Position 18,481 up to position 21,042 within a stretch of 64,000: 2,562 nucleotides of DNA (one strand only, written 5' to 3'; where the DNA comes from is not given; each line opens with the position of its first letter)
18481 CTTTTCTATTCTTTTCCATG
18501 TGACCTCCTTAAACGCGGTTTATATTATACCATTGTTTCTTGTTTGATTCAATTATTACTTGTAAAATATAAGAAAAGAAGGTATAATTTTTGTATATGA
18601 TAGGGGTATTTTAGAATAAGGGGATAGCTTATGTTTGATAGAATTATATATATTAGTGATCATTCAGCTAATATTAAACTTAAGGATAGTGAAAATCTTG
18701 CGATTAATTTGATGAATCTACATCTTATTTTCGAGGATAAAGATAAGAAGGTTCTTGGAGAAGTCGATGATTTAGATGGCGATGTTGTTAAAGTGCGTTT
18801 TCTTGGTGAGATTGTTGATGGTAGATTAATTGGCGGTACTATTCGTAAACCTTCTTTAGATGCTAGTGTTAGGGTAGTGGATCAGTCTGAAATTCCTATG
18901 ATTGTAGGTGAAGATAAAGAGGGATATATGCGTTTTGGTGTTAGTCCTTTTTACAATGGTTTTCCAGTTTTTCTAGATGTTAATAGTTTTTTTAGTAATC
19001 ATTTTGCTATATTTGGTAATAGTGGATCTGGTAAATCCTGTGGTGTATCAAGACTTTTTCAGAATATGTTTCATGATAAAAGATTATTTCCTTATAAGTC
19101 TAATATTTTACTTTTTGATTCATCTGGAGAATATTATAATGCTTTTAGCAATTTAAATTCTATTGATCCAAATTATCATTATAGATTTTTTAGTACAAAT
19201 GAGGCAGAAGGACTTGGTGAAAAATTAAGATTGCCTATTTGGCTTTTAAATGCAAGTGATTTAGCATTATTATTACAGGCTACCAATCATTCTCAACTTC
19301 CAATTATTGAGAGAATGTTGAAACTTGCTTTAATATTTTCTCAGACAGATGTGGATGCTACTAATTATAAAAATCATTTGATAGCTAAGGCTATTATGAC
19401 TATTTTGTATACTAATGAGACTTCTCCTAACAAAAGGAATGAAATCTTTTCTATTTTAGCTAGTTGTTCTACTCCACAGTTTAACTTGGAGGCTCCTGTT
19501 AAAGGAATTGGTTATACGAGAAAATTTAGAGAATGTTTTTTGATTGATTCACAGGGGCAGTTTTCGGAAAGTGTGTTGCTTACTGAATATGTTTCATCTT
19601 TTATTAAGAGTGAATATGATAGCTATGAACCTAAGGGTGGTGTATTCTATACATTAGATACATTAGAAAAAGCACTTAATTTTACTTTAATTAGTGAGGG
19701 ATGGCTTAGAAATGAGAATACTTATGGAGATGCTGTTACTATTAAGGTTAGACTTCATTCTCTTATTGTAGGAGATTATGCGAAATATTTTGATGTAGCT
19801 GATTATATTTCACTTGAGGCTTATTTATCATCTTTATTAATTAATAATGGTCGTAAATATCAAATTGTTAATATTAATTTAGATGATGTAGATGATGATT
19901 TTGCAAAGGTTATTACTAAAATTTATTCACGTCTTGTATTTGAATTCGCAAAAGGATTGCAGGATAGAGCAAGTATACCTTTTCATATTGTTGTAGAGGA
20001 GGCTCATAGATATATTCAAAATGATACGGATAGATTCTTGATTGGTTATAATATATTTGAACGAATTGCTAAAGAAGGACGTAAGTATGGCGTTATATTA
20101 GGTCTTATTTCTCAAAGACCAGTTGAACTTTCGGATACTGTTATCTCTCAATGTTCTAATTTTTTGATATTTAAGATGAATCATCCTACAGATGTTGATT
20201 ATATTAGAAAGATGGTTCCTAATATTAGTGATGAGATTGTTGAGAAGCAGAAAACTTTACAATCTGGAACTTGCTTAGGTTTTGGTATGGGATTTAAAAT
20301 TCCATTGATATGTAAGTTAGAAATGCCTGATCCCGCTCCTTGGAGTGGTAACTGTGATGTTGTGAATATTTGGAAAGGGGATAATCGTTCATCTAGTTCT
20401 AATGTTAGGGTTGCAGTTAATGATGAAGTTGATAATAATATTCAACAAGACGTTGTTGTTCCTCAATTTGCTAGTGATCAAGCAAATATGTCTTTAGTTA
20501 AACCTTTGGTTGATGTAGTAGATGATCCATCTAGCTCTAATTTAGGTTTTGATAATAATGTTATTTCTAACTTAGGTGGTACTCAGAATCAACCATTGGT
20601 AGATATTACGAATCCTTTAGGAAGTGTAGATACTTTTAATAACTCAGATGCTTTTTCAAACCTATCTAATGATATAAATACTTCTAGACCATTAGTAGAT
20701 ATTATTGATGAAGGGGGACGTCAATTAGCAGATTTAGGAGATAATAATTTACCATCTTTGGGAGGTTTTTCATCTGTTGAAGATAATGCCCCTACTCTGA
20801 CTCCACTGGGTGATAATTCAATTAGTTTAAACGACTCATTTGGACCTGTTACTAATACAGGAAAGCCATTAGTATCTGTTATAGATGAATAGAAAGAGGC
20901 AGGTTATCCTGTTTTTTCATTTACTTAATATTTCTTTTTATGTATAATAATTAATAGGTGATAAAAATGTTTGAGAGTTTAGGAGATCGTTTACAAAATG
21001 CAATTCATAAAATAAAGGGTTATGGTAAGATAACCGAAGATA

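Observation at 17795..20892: HerA/FtsK-like ATPase plus divergent unknown gene inserted between ylxM and ffh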

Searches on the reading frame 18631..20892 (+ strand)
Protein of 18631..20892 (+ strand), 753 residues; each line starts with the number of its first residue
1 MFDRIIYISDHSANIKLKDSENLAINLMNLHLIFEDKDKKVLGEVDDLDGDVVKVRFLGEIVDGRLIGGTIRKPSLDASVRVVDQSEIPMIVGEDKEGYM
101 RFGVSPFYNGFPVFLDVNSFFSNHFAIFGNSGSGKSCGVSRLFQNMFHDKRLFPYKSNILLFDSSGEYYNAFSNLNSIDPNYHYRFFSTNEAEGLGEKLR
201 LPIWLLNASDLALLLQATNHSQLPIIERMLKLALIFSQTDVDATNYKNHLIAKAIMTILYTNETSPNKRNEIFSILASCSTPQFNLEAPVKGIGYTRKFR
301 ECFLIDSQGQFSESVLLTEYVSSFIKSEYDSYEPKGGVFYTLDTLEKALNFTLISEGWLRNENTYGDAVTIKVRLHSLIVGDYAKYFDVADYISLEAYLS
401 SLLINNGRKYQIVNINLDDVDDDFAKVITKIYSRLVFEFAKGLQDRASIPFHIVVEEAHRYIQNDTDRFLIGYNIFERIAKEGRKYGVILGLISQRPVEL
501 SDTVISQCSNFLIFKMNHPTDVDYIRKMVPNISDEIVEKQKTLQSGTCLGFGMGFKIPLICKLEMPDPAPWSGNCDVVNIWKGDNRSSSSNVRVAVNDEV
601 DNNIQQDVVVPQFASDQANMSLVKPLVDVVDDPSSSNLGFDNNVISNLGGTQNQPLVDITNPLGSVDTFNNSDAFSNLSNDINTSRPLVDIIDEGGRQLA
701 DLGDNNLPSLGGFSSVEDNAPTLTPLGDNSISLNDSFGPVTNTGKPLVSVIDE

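Call 3: search_protein_families(library=pfam, proteins=[window:18631-20892:+], max_evalue=0.1)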
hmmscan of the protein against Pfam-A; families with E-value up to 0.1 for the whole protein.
window:18631-20892:+ (753 aa): 3 families
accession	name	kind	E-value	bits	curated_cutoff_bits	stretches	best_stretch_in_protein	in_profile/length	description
PF01935.23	DUF87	-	3.2e-20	73.6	23.2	1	110-235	11-121/220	Helicase HerA, central domain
PF10412.15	TrwB_AAD_bind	-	0.031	13.6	20.5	1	122-174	15-61/387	Type IV secretion-system coupling protein DNA-binding domain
PF01580.24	FtsK_SpoIIIE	-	0.056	13.3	24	0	110-146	28-63/221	FtsK/SpoIIIE family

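Call 4: search_protein_families(library=padloc, proteins=[window:18631-20892:+], max_evalue=0.1)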
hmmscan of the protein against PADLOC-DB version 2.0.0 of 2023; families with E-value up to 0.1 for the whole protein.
window:18631-20892:+ (753 aa): 15 families
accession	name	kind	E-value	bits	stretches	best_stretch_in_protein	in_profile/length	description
PDLC04102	HerA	-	1.5e-106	355.2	1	93-588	146-644/654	-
PDLC04105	HerA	-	6e-64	214.6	2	391-596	359-566/576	-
PDLC04106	HerA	-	8.5e-59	197.7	2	394-585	453-650/667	-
PDLC04098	HerA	-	1.3e-55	187.2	2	369-588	441-673/686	-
PDLC04097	HerA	-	5.8e-49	165.2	1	52-583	90-613/618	-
PDLC02188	HerA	-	8.1e-49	164.9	1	83-586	103-565/578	-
PDLC02185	HerA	-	2.5e-42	143.4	2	408-584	404-582/585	-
PDLC04100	HerA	-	2.4e-40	136.8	2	408-585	398-576/580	-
PDLC04103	HerA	-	3.2e-35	119.5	2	361-582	349-575/579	-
PDLC04104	HerA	-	4.3e-34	115.9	1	386-597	156-369/379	-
PDLC04140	mad8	-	3.9e-13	47.6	2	436-565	177-301/314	mads_8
PDLC01055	HerA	-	5.2e-11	40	2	416-515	387-482/532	Type III coevolved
PDLC04101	HerA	-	4.3e-10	36.9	1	114-215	160-252/400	-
PDLC04107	HerA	-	1.5e-07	28.8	1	115-214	162-256/306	-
PDLC04099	HerA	-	1.5e-05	22.4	1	114-169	161-211/214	-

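Call 5: search_protein_families(library=ncbifam, proteins=[window:18631-20892:+], max_evalue=0.1)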
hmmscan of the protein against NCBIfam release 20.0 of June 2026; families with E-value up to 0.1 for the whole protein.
window:18631-20892:+ (753 aa): 8 families
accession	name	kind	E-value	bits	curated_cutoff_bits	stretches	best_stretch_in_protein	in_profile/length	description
NF042944.1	HerA_antiphage_2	equivalog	1.6e-50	172.4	850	2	389-584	355-563/576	anti-phage-associated helicase HerA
NF042943.1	HerA_antiphage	equivalog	1.9e-39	135.7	800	2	407-581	391-566/566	anti-phage-associated helicase HerA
NF040937.1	HerA_Thermprot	equivalog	1.4e-31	109.5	800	2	403-582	300-480/487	DNA double-strand break repair helicase HerA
NF040819.1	helicase_HerA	equivalog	2.6e-24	85.7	970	2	448-563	401-514/561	DNA double-strand break repair helicase HerA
NF033849.1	ser_rich_anae_1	subfamily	1.1e-11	42.9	650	1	431-525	1000-1099/1163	serine-rich protein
NF053655.1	CedD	equivalog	1.6e-11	43.6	600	2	445-527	415-490/527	DNA-translocating ATPase CedD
NF045971.1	conju_CD1110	equivalog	0.00081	17.8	325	0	124-175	417-463/752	VirB4-like conjugal transfer ATPase, CD1110 family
NF041214.1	plasmid_TraB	equivalog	0.062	11.8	800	0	446-524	342-417/639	plasmid transfer protein TraB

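Call 7: find_homologous_proteins(query=window:18631-20892:+, max_evalue=0.001)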
Query window:18631-20892:+ (753 aa): 8000 proteins with E <= 0.001 among 8000 candidates; the best 120 are listed.
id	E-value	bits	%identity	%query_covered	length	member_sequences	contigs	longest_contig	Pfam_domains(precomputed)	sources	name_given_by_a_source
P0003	0.0e+0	1616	96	100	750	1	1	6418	PF01935.24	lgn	-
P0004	0.0e+0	1353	81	100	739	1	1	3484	PF01935.24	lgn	-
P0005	0.0e+0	1300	77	100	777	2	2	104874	PF01935.24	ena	-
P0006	0.0e+0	1292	77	100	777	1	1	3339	PF01935.24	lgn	-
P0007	0.0e+0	1281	78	100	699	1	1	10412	PF01935.24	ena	-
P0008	0.0e+0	1274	82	92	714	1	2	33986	PF01935.24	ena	-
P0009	0.0e+0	1274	82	92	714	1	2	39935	PF01935.24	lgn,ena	-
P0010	0.0e+0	1273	83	91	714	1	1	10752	PF01935.24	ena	-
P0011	0.0e+0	1273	82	92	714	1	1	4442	PF01935.24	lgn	-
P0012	0.0e+0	1272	82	92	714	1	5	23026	PF01935.24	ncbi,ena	-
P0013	0.0e+0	1272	82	92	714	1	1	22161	PF01935.24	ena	-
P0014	0.0e+0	1272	82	92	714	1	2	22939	PF01935.24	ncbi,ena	-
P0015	0.0e+0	1272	82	92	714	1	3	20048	PF01935.24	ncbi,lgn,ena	-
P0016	0.0e+0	1272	82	92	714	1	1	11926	PF01935.24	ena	-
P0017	0.0e+0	1272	82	92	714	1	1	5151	PF01935.24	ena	-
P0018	0.0e+0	1272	82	92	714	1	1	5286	PF01935.24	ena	-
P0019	0.0e+0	1271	83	92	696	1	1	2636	PF01935.24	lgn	-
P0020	0.0e+0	1271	83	91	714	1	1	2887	PF01935.24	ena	-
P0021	0.0e+0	1271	77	100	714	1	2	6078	PF01935.24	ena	-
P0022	0.0e+0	1271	82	92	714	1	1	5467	PF01935.24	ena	-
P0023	0.0e+0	1271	83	91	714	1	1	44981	PF01935.24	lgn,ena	-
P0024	0.0e+0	1271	82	92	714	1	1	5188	PF01935.24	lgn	-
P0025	0.0e+0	1267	82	92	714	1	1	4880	PF01935.24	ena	-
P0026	0.0e+0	1266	76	100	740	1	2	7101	PF01935.24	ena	-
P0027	0.0e+0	1266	82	92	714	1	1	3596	PF01935.24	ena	-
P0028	0.0e+0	1266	82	92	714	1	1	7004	PF01935.24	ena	-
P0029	0.0e+0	1266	76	100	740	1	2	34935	PF01935.24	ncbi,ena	-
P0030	0.0e+0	1265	82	92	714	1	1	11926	PF01935.24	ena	-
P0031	0.0e+0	1265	81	92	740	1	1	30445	PF01935.24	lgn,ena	-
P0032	0.0e+0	1264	75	100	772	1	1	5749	PF01935.24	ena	-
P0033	0.0e+0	1263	81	92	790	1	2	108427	PF01935.24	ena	-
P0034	0.0e+0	1263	76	100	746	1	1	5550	PF01935.24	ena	-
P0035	0.0e+0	1262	77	98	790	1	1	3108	PF01935.24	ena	-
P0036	0.0e+0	1261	77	98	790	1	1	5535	PF01935.24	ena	-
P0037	0.0e+0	1261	74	100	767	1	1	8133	PF01935.24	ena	-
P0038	0.0e+0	1261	76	98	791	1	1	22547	PF01935.24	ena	-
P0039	0.0e+0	1260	84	86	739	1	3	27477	PF01935.24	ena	-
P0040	0.0e+0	1260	77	98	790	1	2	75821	PF01935.24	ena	-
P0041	0.0e+0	1259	91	80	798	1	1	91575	PF01935.24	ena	-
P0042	0.0e+0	1259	91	80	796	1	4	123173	PF01935.24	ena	-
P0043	0.0e+0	1259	91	80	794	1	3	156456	PF01935.24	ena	-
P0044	0.0e+0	1259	74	100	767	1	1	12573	PF01935.24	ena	-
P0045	0.0e+0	1259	74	100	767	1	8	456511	PF01935.24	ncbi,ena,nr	ncbi:MAG: DUF87 domain-containing protein [Bacilli bacterium]|nr:DUF87 domain-containing protein [Ba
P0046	0.0e+0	1258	76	100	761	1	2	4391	PF01935.24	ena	-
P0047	0.0e+0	1257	89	82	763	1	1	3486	PF01935.24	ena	-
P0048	0.0e+0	1257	77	100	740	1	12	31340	PF01935.24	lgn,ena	-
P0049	0.0e+0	1257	91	80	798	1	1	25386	PF01935.24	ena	-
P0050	0.0e+0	1257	74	100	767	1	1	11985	PF01935.24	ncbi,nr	ncbi:MAG: DUF87 domain-containing protein [Bacilli bacterium]|nr:DUF87 domain-containing protein [Ba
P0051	0.0e+0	1256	83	86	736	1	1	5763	PF01935.24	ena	-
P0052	0.0e+0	1256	77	97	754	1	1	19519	PF01935.24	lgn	-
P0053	0.0e+0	1256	81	92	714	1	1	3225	PF01935.24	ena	-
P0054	0.0e+0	1256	77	100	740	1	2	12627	PF01935.24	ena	-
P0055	0.0e+0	1256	76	100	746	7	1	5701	PF01935.24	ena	-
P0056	0.0e+0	1256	83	86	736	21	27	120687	PF01935.24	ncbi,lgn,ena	-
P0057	0.0e+0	1256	81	92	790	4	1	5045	PF01935.24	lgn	-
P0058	0.0e+0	1256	89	82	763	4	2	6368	PF01935.24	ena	-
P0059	0.0e+0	1255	77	100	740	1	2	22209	PF01935.24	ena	-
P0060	0.0e+0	1255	72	100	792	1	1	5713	PF01935.24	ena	-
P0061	0.0e+0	1255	72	100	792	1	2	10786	PF01935.24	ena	-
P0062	0.0e+0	1255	73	100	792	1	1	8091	PF01935.24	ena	-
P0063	0.0e+0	1255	73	100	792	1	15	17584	PF01935.24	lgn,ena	-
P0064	0.0e+0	1255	72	100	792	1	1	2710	PF01935.24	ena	-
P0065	0.0e+0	1255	77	100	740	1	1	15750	PF01935.24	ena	-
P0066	0.0e+0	1255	89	82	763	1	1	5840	PF01935.24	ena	-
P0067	0.0e+0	1255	76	96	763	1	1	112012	PF01935.24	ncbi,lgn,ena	-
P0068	0.0e+0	1255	89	82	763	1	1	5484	PF01935.24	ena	-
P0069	0.0e+0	1255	73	100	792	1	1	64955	PF01935.24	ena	-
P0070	0.0e+0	1255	72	100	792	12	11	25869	PF01935.24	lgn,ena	-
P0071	0.0e+0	1255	76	96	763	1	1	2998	PF01935.24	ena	-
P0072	0.0e+0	1255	76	96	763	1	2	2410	PF01935.24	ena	-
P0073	0.0e+0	1255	76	96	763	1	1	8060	PF01935.24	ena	-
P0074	0.0e+0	1255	74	100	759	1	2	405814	PF01935.24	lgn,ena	-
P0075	0.0e+0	1255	74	100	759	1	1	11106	PF01935.24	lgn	-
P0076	0.0e+0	1255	76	96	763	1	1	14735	PF01935.24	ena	-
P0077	0.0e+0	1255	77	100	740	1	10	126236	PF01935.24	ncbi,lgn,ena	-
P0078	0.0e+0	1255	74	100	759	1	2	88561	PF01935.24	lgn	-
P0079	0.0e+0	1255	74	100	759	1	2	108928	PF01935.24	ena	-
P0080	0.0e+0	1254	89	82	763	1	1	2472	PF01935.24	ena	-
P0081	0.0e+0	1254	83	86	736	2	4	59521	PF01935.24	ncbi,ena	-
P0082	0.0e+0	1254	73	100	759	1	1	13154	PF01935.24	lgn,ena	-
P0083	0.0e+0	1254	74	100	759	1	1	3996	PF01935.24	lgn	-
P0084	0.0e+0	1254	74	100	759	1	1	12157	PF01935.24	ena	-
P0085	0.0e+0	1254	92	78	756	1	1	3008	PF01935.24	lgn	-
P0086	0.0e+0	1254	79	93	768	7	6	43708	PF01935.24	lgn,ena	-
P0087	0.0e+0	1254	73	100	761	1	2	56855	PF01935.24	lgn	-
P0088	0.0e+0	1253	87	85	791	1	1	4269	PF01935.24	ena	-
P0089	0.0e+0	1253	92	78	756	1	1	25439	PF01935.24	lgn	-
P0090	0.0e+0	1253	89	82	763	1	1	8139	PF01935.24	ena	-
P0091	0.0e+0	1253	91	79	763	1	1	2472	PF01935.24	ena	-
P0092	0.0e+0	1253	83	88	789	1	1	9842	PF01935.24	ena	-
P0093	0.0e+0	1253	90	79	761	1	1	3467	PF01935.24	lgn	-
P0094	0.0e+0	1253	83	88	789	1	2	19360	PF01935.24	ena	-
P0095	0.0e+0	1253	74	100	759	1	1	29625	PF01935.24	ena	-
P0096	0.0e+0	1253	90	79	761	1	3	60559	PF01935.24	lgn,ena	-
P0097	0.0e+0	1253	73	100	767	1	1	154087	PF01935.24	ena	-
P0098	0.0e+0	1253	73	100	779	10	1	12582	PF01935.24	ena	-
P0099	0.0e+0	1253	76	96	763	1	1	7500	PF01935.24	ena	-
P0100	0.0e+0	1253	90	79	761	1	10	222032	PF01935.24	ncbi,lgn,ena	-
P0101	0.0e+0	1253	83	88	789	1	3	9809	PF01935.24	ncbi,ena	-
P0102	0.0e+0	1253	73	100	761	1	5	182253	PF01935.24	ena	-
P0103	0.0e+0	1253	73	100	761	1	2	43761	PF01935.24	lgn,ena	-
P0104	0.0e+0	1253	73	100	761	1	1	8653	PF01935.24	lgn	-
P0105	0.0e+0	1253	77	100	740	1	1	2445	PF01935.24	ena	-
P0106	0.0e+0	1253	83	88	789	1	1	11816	PF01935.24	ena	-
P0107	0.0e+0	1253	87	85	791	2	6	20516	PF01935.24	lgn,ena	-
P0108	0.0e+0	1253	77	100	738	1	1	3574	PF01935.24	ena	-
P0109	0.0e+0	1253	73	100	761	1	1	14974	PF01935.24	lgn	-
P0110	0.0e+0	1253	73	100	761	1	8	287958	PF01935.24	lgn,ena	-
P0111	0.0e+0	1253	90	79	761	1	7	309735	PF01935.24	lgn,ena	-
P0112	0.0e+0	1253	83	88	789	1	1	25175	PF01935.24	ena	-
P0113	0.0e+0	1252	83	88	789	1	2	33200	PF01935.24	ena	-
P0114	0.0e+0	1252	83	88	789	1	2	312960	PF01935.24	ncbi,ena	-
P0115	0.0e+0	1252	83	88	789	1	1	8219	PF01935.24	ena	-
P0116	0.0e+0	1252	90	79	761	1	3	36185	PF01935.24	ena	-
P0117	0.0e+0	1252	83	88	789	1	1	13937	PF01935.24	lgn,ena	-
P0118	0.0e+0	1252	83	88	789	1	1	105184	PF01935.24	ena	-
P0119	0.0e+0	1252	73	100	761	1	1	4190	PF01935.24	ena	-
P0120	0.0e+0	1252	73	100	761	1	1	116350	PF01935.24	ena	-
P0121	0.0e+0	1252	77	100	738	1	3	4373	PF01935.24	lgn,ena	-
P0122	0.0e+0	1252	83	88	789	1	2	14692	PF01935.24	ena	-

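Call 8: find_encoding_contigs(protein=P0045, flank=8000, max_places=2)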
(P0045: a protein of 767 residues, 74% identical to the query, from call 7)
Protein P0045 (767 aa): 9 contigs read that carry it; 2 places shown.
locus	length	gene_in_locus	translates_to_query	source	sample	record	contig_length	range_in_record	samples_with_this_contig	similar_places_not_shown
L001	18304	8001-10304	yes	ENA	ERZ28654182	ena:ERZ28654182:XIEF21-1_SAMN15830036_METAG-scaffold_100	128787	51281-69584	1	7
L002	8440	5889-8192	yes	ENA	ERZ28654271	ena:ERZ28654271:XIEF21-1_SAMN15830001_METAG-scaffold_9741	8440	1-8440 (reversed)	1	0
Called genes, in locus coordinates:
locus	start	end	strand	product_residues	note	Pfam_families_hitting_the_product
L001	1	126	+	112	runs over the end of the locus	PF05103:DivIVA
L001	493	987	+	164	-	PF12844:HTH_19, PF13560:HTH_31 (weak), PF13413:HTH_25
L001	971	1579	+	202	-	PF01066:CDP-OH_P_transf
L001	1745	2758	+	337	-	PF00154:RecA_N, PF08423:Rad51, PF06745:ATPase (weak), PF27531:MT3502_N (weak), PF01637:ATPase_2 (faint), PF13479:AAA_24 (weak), PF21096:RecA_C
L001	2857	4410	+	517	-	PF12072:RNase_Y_N, PF00013:KH_1 (weak), PF01966:HD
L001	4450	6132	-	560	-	PF00753:Lactamase_B, PF12706:Lactamase_B_2, PF23023:Anti-Pycsar_Apyc1 (weak), PF22505:RNase_J_b_CASP, PF07521:RMMBL, PF17770:RNase_J_C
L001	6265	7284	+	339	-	PF02881:SRP54_N, PF06414:Zeta_toxin (weak), PF00448:SRP54, PF01656:CbiA (faint), PF13614:AAA_31 (faint)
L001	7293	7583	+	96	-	-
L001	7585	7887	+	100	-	PF04297:UPF0122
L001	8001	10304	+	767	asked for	PF01935:DUF87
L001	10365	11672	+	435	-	PF02881:SRP54_N, PF06414:Zeta_toxin (faint), PF13401:AAA_22 (faint), PF00448:SRP54, PF02978:SRP_SPB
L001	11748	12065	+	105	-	-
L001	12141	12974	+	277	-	PF11449:ArsP_2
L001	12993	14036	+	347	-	PF01841:Transglut_core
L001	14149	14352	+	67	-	PF01192:RNA_pol_Rpb6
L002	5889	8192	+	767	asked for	PF01935:DUF87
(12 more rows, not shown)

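Call 9: find_encoding_contigs(protein=P0100, flank=8000, max_places=2)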
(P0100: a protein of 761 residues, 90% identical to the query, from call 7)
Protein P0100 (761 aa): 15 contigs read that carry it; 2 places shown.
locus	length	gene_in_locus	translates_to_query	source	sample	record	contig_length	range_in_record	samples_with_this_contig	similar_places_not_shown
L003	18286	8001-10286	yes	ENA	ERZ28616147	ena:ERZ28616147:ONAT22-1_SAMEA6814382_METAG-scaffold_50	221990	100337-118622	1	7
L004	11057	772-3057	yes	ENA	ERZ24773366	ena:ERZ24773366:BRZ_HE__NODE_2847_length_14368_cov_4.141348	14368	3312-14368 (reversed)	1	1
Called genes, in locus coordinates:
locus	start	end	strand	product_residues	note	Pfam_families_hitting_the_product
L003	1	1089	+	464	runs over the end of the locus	PF01225:Mur_ligase (weak), PF08245:Mur_ligase_M, PF02875:Mur_ligase_C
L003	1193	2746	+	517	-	PF12072:RNase_Y_N, PF00013:KH_1 (weak), PF01966:HD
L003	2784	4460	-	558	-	PF00753:Lactamase_B, PF23023:Anti-Pycsar_Apyc1 (faint), PF12706:Lactamase_B_2 (weak), PF22505:RNase_J_b_CASP, PF07521:RMMBL, PF17770:RNase_J_C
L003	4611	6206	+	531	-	PF05621:TniB (faint), PF20703:nSTAND1 (weak), PF00004:AAA, PF07728:AAA_5 (weak), PF13173:AAA_14 (weak)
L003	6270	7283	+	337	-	PF02374:ArsA_ATPase (faint), PF02881:SRP54_N, PF13614:AAA_31 (faint), PF04851:ResIII (weak), PF00448:SRP54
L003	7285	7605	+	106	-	-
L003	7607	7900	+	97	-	PF04297:UPF0122, PF04545:Sigma70_r4 (weak)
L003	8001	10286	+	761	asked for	PF01935:DUF87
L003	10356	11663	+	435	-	PF02881:SRP54_N, PF13401:AAA_22 (faint), PF00448:SRP54, PF02978:SRP_SPB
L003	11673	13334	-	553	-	PF04932:Wzy_C (weak)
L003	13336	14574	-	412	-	-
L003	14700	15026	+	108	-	-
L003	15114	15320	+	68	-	PF01192:RNA_pol_Rpb6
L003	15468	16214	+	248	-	PF21982:RecX_HTH1 (weak), PF02631:RecX_HTH2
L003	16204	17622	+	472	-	-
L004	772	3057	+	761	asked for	PF01935:DUF87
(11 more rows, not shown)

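Call 10: find_encoding_contigs(protein=P0114, flank=8000, max_places=2)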
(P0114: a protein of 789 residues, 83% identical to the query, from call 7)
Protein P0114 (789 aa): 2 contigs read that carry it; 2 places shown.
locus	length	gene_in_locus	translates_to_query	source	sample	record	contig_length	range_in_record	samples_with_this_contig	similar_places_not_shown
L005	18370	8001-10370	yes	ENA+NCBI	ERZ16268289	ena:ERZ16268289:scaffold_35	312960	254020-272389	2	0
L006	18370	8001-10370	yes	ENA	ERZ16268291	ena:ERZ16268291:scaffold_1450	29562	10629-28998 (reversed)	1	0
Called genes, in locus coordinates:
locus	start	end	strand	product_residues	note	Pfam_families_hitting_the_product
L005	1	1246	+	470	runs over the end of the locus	PF01225:Mur_ligase (weak), PF08245:Mur_ligase_M, PF02875:Mur_ligase_C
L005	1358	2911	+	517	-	PF12072:RNase_Y_N, PF00013:KH_1 (weak), PF01966:HD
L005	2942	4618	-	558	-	PF00753:Lactamase_B, PF12706:Lactamase_B_2, PF23023:Anti-Pycsar_Apyc1 (weak), PF22505:RNase_J_b_CASP, PF07521:RMMBL, PF17770:RNase_J_C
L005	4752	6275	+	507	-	PF00004:AAA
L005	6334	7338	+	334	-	PF02374:ArsA_ATPase (faint), PF02881:SRP54_N, PF13614:AAA_31 (faint), PF03308:MeaB (faint), PF00448:SRP54, PF01656:CbiA (faint)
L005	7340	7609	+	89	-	-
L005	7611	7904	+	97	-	PF04297:UPF0122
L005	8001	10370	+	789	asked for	PF01935:DUF87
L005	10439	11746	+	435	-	PF02881:SRP54_N, PF00448:SRP54, PF02978:SRP_SPB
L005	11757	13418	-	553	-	PF04932:Wzy_C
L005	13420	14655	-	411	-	-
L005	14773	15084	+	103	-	-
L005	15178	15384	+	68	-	PF01192:RNA_pol_Rpb6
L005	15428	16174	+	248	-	PF21982:RecX_HTH1, PF21981:RecX_HTH3 (faint), PF02631:RecX_HTH2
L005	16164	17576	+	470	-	-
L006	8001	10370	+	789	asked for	PF01935:DUF87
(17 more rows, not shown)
